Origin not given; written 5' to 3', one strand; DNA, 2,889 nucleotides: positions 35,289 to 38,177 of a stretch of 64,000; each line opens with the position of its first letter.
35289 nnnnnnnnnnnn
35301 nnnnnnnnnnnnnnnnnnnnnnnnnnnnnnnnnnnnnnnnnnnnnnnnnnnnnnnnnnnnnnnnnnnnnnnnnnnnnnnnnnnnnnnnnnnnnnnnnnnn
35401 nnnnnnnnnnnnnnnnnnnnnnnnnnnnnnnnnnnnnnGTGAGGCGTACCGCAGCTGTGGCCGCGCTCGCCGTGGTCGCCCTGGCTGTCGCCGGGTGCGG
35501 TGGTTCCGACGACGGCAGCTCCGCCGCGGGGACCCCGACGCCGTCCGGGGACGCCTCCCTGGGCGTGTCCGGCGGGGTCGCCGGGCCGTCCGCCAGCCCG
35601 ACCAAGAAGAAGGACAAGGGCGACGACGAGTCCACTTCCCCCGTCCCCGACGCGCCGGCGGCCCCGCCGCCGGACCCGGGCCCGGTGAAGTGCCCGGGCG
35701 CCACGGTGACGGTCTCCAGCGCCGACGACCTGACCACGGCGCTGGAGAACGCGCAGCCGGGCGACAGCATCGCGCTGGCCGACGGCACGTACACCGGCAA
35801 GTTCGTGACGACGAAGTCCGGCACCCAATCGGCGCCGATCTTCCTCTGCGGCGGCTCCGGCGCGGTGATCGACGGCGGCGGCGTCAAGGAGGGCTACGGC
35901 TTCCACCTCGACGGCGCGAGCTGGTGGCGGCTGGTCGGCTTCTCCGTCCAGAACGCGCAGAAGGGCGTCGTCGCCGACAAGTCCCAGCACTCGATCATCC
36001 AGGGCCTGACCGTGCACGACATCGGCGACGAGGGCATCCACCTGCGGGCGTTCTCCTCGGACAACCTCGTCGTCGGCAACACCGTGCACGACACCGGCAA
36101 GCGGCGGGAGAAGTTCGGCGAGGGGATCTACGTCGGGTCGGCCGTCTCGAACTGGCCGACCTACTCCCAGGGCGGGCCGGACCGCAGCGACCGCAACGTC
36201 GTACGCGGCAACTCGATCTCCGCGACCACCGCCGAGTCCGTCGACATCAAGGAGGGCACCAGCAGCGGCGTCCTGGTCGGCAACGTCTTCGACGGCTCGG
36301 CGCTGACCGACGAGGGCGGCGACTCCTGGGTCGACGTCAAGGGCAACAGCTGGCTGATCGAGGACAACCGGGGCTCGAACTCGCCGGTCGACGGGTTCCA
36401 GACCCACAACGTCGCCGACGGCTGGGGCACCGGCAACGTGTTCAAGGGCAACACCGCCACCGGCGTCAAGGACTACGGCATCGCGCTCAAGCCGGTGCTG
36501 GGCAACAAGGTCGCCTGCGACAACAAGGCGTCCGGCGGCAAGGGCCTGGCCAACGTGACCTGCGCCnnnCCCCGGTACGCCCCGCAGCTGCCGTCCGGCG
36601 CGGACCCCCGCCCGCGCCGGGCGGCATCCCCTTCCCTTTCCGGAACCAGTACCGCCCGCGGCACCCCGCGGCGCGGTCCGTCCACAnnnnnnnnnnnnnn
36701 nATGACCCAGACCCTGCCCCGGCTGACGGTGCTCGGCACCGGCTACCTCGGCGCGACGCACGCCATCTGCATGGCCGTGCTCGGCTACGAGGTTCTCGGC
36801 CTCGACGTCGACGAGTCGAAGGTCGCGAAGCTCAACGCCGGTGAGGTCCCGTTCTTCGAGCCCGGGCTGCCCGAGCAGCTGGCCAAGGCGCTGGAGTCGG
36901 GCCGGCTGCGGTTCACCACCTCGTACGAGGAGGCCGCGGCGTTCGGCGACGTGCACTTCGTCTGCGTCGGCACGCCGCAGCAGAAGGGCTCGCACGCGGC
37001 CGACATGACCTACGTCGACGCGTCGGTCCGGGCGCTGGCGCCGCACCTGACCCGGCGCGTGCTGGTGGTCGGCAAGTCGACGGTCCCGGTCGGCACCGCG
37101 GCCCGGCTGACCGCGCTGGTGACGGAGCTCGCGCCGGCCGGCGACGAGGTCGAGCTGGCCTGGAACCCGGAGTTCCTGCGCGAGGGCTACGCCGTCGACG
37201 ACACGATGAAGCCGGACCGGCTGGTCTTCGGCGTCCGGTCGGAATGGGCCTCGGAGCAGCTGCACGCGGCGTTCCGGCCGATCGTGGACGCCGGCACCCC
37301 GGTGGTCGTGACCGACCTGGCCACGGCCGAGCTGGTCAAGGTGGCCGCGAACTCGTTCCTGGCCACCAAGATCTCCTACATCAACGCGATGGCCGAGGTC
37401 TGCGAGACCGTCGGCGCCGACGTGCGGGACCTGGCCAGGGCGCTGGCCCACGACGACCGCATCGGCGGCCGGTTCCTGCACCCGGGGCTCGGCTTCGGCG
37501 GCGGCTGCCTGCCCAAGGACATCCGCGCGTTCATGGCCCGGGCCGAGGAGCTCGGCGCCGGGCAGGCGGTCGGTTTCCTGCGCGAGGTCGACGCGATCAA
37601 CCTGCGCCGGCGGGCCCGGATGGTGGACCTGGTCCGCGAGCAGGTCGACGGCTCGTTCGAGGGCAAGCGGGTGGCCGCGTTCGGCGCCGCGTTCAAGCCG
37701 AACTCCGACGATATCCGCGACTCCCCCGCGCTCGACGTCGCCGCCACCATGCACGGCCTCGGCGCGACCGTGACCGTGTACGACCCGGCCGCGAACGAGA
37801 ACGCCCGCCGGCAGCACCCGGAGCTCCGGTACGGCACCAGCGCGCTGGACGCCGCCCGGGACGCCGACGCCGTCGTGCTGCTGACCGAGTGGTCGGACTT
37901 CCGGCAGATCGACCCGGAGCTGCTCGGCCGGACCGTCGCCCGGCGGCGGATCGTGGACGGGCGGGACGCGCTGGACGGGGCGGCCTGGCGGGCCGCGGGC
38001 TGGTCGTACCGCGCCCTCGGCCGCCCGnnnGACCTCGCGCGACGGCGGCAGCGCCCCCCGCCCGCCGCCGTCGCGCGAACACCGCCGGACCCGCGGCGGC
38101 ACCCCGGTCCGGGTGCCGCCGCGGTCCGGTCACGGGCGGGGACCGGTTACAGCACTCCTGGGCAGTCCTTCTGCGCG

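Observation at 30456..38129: A HasA-like synthase, two beta-helix proteins and UDP-glucose dehydrogenase form a candidate uronic-acid exopolysaccharide system in an actinomycete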

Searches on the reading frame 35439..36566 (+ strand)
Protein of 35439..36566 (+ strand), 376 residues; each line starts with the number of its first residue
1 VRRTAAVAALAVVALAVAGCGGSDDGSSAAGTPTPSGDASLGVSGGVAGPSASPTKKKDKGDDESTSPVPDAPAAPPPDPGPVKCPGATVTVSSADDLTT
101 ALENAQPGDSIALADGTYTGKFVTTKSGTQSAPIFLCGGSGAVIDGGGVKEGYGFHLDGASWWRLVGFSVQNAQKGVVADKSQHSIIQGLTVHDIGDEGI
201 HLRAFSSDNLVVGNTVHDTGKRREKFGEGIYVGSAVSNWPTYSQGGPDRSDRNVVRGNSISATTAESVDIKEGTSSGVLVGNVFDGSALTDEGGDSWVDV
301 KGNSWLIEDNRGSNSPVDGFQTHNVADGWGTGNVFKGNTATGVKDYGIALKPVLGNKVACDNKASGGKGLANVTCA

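Call 11: search_protein_families(library=pfam, proteins=[window:35439-36566:+], max_evalue=0.01)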
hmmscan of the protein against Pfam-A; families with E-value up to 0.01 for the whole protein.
window:35439-36566:+ (376 aa): 4 families
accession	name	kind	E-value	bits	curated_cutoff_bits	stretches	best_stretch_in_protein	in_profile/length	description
PF13229.12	Beta_helix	-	1e-12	48.4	25.9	3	154-285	2-111/158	Right handed beta helix region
PF05048.19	NosD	-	2e-08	34.3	23.6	1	151-286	15-148/212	Periplasmic copper-binding protein (NosD)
PF14592.12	Chondroitinas_B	-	0.00032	20.3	24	1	92-138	1-48/426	Chondroitinase B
PF07602.17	DUF1565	-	0.0079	16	20.3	0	163-290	107-230/257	Protein of unknown function (DUF1565)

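Call 12: search_protein_families(library=ncbifam, proteins=[window:35439-36566:+], max_evalue=0.01)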
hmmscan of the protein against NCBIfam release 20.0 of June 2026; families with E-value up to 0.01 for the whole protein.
window:35439-36566:+ (376 aa): 3 families
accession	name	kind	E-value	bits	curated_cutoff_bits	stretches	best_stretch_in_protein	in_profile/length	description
TIGR04247.1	NosD_copper_fam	subfamily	2.8e-09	36.1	300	1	98-232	1-132/377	nitrous oxide reductase family maturation protein NosD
TIGR03804.1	para_beta_helix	repeat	0.00011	21.8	19.45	0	178-220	3-43/44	parallel beta-helix repeat protein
NF058595.1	invert_tail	domain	0.0023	18.3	37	1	3-46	55-98/113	lipo-invert putative C-terminal anchoring domain-containing protein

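Call 14: search_solved_structures(query=window:35439-36566:+, max_evalue=1)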
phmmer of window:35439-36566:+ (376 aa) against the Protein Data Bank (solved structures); distinct sequences matched with E-value up to 1: 7.
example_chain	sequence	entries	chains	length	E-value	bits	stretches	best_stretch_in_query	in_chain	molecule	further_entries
6kfn_A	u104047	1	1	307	7.6e-49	169.9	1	89-340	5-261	alginate lyase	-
23px_A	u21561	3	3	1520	0.035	16.3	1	8-116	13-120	Putative lipoprotein AcfD homolog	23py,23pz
7o0y_A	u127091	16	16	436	0.043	16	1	144-218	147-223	Probable ABC transporter binding protein NosD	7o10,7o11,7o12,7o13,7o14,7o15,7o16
5gkq_A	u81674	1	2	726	0.1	14.8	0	93-140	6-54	AlyGC mutant - R241A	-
5gkd_A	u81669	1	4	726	0.24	13.6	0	93-140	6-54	AlyGC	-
7o78_A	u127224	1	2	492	0.59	12.3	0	89-144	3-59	Polysaccharide lyase from Pseudopedobacter saltans, Pedsa3807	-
1dbg_A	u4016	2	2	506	0.64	12.2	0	91-161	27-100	CHONDROITINASE B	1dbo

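Call 30: find_homologous_proteins(query=window:35439-36566:+, max_evalue=0.00001)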
Query window:35439-36566:+ (376 aa): 2020 proteins with E <= 0.00001 among 8000 candidates; the best 120 are listed.
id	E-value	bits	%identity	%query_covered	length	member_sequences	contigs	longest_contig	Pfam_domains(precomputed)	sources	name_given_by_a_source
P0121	2.9e-242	821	99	100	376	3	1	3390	PF13229.13,PF22842.4,PF05048.20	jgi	jgi:hypothetical protein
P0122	3.9e-207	706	89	87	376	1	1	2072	PF13229.13,PF22842.4,PF05048.20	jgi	jgi:nitrous oxidase accessory protein NosD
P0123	1.0e-206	704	86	95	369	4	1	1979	PF13229.13,PF22842.4,PF05048.20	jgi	jgi:hypothetical protein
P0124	2.5e-203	693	84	100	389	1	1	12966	PF13229.13,PF22842.4,PF05048.20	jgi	jgi:hypothetical protein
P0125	3.0e-199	680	83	100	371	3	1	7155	PF13229.13,PF22842.4,PF05048.20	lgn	-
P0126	4.6e-199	679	81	100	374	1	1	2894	PF13229.13,PF22842.4,PF05048.20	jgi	jgi:Right handed beta helix region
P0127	7.7e-199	679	80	100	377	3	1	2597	PF13229.13,PF22842.4,PF05048.20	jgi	jgi:hypothetical protein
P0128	4.2e-198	676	81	100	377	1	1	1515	PF13229.13,PF07602.18,PF22842.4,PF05048.20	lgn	-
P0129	9.7e-198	675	82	95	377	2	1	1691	PF13229.13,PF07602.18,PF22842.4,PF05048.20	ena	-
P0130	2.9e-194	663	77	100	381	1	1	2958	PF13229.13,PF22842.4,PF05048.20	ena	-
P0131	2.8e-192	657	80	100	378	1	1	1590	PF13229.13,PF07602.18,PF22842.4,PF05048.20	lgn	-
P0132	1.2e-191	655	82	95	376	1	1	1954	PF13229.13,PF22842.4,PF05048.20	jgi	jgi:Right handed beta helix region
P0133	7.7e-191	652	80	100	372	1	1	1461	PF13229.13,PF22842.4,PF05048.20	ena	-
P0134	8.5e-188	642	77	100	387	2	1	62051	PF13229.13,PF22842.4,PF05048.20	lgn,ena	-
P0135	4.8e-180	617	76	95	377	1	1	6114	PF13229.13,PF22842.4,PF05048.20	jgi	jgi:hypothetical protein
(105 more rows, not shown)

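Call 33: search_solved_structures(query=window:35439-36566:+, max_evalue=1e-10, show_alignments=1)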
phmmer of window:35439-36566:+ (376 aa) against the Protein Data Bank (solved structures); distinct sequences matched with E-value up to 1e-10: 1.
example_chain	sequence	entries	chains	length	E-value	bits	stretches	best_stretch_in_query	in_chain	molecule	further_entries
6kfn_A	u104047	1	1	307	7.6e-49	169.9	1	89-340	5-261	alginate lyase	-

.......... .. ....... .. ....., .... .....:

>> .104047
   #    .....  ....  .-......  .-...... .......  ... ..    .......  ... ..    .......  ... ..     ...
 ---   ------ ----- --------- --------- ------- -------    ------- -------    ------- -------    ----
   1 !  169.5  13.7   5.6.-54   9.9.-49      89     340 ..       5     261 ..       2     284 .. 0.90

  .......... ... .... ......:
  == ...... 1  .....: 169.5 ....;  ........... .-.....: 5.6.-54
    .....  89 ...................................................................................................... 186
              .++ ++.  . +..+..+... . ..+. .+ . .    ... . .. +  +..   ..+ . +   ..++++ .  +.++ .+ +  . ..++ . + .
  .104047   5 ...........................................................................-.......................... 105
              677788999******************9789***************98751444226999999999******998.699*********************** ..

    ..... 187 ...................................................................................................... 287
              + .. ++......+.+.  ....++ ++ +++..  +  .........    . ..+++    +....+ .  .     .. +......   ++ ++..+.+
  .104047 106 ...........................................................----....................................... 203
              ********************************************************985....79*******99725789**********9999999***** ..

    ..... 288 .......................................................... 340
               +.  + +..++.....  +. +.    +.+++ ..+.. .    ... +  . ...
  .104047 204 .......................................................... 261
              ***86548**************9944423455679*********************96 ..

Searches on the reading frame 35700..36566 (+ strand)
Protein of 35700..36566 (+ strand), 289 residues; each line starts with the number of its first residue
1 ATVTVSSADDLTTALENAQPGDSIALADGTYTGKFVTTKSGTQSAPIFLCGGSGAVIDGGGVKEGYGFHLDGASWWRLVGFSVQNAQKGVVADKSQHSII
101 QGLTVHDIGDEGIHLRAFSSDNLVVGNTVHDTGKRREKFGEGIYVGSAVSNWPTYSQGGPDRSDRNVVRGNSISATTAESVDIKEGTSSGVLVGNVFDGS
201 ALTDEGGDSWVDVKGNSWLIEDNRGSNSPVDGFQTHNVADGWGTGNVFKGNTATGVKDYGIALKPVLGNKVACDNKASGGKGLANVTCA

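Call 66: search_dna_similar(query=window:35700-36566:+, collection=plasmids, mode=protein, max_rows=30)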
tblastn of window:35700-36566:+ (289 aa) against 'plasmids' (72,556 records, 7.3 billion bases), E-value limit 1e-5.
Records with a match: 6; places in all: 9; records where one place covers at least 80% of the query: 5.
Best place of each record, by identity: <60% 6.
By first word of the organism name: Rhizobium 3; Streptomyces 2; Persicobacter 1.
By predicted mobility (MOB-suite, as given by PLSDB): non-mobilizable 6.
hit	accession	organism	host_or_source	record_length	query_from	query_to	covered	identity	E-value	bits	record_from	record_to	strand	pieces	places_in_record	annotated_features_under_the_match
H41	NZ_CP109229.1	Streptomyces anthocyanicus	-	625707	20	286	92%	41.0%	3e-49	182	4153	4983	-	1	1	discoidin domain-containing protein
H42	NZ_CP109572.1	Streptomyces anthocyanicus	-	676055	20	286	92%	41.0%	3e-49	182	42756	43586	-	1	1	discoidin domain-containing protein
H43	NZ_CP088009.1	Rhizobium sp. T136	Melilotus albus,Cell culture,root nodule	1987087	3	252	87%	28.8%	2e-10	69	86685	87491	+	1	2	none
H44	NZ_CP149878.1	Rhizobium sp. T1473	Medicago sativa,Cell Culture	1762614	3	252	87%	28.8%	2e-10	69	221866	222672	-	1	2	none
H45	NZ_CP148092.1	Rhizobium sp. T1470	Medicago sativa,cell culture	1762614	3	252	87%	28.8%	2e-10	69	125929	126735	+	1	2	none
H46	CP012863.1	Persicobacter sp. JZB09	cell culture,soil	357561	2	223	77%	30.8%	3e-21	100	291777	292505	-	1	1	record has no annotation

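Call 67: get_annotated_region(hit=H43, flank=10000)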
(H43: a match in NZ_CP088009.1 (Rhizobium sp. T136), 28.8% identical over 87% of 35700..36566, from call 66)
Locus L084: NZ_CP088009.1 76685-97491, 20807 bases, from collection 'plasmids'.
description: Rhizobium sp. T136 plasmid pT136a, complete sequence
organism: Rhizobium sp. T136 (NCBI taxid 555319)
taxonomy: Bacteria; Pseudomonadota; Alphaproteobacteria; Hyphomicrobiales; Rhizobiaceae; Rhizobium; Rhizobium sp. T136
host: -; source: Melilotus albus,Cell culture,root nodule; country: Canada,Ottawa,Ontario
typing (MOB-suite, as given by PLSDB): non-mobilizable; mating-pair formation MPF_T
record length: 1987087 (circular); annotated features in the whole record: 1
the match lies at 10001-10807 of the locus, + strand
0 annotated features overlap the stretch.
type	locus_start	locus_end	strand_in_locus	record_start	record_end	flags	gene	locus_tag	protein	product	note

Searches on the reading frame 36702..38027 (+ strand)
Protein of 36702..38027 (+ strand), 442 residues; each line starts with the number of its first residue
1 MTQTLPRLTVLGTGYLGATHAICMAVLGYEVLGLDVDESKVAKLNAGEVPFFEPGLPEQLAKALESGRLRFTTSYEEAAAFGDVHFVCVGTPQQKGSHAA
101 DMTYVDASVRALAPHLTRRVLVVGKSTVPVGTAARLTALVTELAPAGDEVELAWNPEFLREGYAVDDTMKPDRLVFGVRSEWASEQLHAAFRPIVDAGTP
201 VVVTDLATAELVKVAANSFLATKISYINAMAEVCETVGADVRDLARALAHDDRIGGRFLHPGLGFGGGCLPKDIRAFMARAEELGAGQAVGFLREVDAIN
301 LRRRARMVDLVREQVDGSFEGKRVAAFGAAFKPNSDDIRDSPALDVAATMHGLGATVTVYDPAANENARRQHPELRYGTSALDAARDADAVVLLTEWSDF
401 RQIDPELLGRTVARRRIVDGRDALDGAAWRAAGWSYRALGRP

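Call 11: search_protein_families(library=pfam, proteins=[window:36702-38027:+], max_evalue=0.01)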
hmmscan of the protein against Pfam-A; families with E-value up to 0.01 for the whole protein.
window:36702-38027:+ (442 aa): 7 families
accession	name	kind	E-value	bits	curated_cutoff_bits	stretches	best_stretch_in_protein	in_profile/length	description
PF03721.20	UDPG_MGDP_dh_N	-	2.5e-57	193.9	27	1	7-185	2-182/187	UDP-glucose/GDP-mannose dehydrogenase family, NAD binding domain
PF00984.24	UDPG_MGDP_dh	-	6.8e-31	106.7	25.4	1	208-300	2-92/94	UDP-glucose/GDP-mannose dehydrogenase family, central domain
PF03720.21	UDPG_MGDP_dh_C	-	2.3e-27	95.8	30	1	326-425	2-102/103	UDP-glucose/GDP-mannose dehydrogenase family, UDP binding domain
PF03807.23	F420_oxidored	-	4.3e-05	24.5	21.6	0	9-90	3-68/94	NADP oxidoreductase coenzyme F420-dependent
PF03446.21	NAD_binding_2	-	0.00037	21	21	0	8-139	2-106/161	NAD binding domain of 6-phosphogluconate dehydrogenase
PF02826.25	2-Hacid_dh_C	-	0.00084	19.2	25.1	0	345-395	50-99/178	D-isomer specific 2-hydroxyacid dehydrogenase, NAD binding domain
PF02737.24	3HCDH_N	-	0.0028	18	22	0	8-46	2-40/180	3-hydroxyacyl-CoA dehydrogenase, NAD binding domain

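Call 12: search_protein_families(library=ncbifam, proteins=[window:36702-38027:+], max_evalue=0.01)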
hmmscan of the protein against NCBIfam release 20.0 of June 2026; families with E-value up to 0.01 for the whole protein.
window:36702-38027:+ (442 aa): 7 families
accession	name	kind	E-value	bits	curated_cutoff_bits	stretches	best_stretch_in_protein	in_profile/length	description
TIGR03026.1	NDP-sugDHase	subfamily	1.7e-127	425.6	189.8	1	7-422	2-413/413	nucleotide sugar dehydrogenase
NF047673.2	TeichurnBiosyTuaD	equivalog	2.9e-110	369.4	700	1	7-442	3-432/439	UDP-glucose 6-dehydrogenase TuaD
NF041297.1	UDPGDh_AglM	equivalog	1.4e-109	366.9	670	1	8-424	3-417/429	UDP-glucose 6-dehydrogenase AglM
NF040825.1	UDPMaNacDH_Arch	equivalog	7.5e-58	196.3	750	1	7-426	2-403/418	UDP-N-acetyl-D-mannosamine dehydrogenase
NF008286.0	PRK11064.1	equivalog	4.2e-53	180.4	459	1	7-409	5-408/420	UDP-N-acetyl-D-mannosamine dehydrogenase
NF011631.0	PRK15057.1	equivalog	4.8e-38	131.3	757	1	7-368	2-343/388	UDP-glucose 6-dehydrogenase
NF011729.0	PRK15182.1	equivalog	3.3e-11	42.6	592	1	8-405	9-396/425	Vi polysaccharide biosynthesis UDP-N-acetylglucosamine C-6 dehydrogenase TviB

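Call 74: search_solved_structures(query=window:36702-38027:+, max_evalue=1e-20)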
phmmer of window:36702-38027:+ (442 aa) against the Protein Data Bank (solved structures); distinct sequences matched with E-value up to 1e-20: 30.
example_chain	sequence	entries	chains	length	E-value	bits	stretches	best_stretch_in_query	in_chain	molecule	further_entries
4a7p_A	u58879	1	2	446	3.9e-99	335.9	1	7-442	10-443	UDP-GLUCOSE DEHYDROGENASE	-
3gg2_A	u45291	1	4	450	1.5e-97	330.7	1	8-424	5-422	Sugar dehydrogenase, UDP-glucose/GDP-mannose dehydrogenase family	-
2y0e_A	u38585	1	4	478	5.1e-94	319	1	7-442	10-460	UDP-GLUCOSE DEHYDROGENASE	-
2y0d_A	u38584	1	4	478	9.3e-93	314.9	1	7-442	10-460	UDP-GLUCOSE DEHYDROGENASE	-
2y0c_A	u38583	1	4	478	1e-92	314.8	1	7-442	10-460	UDP-GLUCOSE DEHYDROGENASE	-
3vtf_A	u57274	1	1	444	1.1e-76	261.9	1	6-429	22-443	UDP-glucose 6-dehydrogenase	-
2o3j_A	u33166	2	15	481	5.2e-61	210.3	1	7-440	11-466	UDP-glucose 6-dehydrogenase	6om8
4edf_A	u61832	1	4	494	1.5e-57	198.9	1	7-427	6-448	UDP-glucose 6-dehydrogenase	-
2q3e_A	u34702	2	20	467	1.6e-57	198.8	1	7-427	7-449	UDP-glucose 6-dehydrogenase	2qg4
5w4x_A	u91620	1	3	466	1.6e-57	198.8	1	7-427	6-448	UDP-glucose 6-dehydrogenase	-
3tdk_A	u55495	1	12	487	1.9e-57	198.6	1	7-427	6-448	UDP-glucose 6-dehydrogenase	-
5vr8_A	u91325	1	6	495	1.9e-57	198.5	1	7-427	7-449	UDP-glucose 6-dehydrogenase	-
3prj_A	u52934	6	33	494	1.9e-57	198.5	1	7-427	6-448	UDP-glucose 6-dehydrogenase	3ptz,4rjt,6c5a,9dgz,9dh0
5tjh_A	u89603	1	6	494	2.7e-57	198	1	7-427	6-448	UDP-glucose 6-dehydrogenase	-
3khu_A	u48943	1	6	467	4.2e-57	197.4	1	7-427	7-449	UDP-glucose 6-dehydrogenase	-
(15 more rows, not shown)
